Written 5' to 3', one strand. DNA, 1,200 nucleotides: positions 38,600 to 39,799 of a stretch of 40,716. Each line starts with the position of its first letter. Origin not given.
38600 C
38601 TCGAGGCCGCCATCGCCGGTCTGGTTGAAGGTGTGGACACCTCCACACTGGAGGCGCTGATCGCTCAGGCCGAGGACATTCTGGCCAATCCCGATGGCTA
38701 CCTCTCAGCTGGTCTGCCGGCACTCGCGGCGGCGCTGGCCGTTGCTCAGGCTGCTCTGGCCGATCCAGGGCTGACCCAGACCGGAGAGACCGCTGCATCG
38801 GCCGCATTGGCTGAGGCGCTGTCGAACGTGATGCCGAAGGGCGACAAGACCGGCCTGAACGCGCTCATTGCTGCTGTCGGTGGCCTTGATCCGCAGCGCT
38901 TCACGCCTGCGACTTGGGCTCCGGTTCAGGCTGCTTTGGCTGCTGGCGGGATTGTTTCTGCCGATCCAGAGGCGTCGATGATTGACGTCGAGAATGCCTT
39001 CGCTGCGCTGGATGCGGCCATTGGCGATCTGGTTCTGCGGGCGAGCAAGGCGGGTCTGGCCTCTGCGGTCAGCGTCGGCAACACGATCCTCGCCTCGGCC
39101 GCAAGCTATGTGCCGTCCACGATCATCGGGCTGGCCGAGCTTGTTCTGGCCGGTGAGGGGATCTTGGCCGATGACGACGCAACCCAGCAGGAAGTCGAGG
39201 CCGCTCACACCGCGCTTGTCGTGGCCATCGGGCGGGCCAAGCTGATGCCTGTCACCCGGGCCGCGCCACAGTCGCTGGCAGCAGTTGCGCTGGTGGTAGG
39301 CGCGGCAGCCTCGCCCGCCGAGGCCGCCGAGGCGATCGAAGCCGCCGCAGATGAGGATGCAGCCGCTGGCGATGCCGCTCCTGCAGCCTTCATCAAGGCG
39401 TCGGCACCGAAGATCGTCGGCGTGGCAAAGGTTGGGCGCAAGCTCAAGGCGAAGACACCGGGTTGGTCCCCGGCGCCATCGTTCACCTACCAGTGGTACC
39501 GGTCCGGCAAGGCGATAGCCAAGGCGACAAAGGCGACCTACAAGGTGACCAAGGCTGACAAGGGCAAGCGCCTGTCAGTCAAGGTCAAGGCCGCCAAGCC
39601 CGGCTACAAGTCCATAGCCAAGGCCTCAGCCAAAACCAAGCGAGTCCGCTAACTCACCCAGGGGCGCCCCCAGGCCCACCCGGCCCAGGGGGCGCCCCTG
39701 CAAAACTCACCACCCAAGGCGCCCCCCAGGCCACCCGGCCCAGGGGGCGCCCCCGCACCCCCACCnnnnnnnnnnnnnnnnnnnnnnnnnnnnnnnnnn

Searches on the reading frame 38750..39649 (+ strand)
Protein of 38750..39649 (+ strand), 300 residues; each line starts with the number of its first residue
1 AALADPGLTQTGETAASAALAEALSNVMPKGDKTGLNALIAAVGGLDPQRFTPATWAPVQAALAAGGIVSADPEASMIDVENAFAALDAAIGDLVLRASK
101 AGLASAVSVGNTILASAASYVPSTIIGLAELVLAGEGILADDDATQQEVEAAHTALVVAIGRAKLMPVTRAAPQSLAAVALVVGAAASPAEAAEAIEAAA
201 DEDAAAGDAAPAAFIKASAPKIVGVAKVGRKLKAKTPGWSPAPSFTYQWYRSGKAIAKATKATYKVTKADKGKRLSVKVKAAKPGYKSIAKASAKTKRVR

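Call 68: find_homologous_proteins(query=window:38750-39649:+, max_evalue=1e-30)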
Query window:38750-39649:+ (300 aa): 3 proteins with E <= 1e-30 among 8000 candidates.
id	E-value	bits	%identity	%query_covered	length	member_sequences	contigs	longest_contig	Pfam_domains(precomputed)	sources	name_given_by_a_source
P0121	2.4e-84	301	60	94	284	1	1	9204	PF07554.20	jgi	jgi:hypothetical protein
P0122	7.7e-58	214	46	98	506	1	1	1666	PF07554.20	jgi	jgi:hypothetical protein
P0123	6.3e-32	129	48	28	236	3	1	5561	PF16709.12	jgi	jgi:hypothetical protein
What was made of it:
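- Tried and rejected: The GH3 C-terminus has no near-identical relative (call 68).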
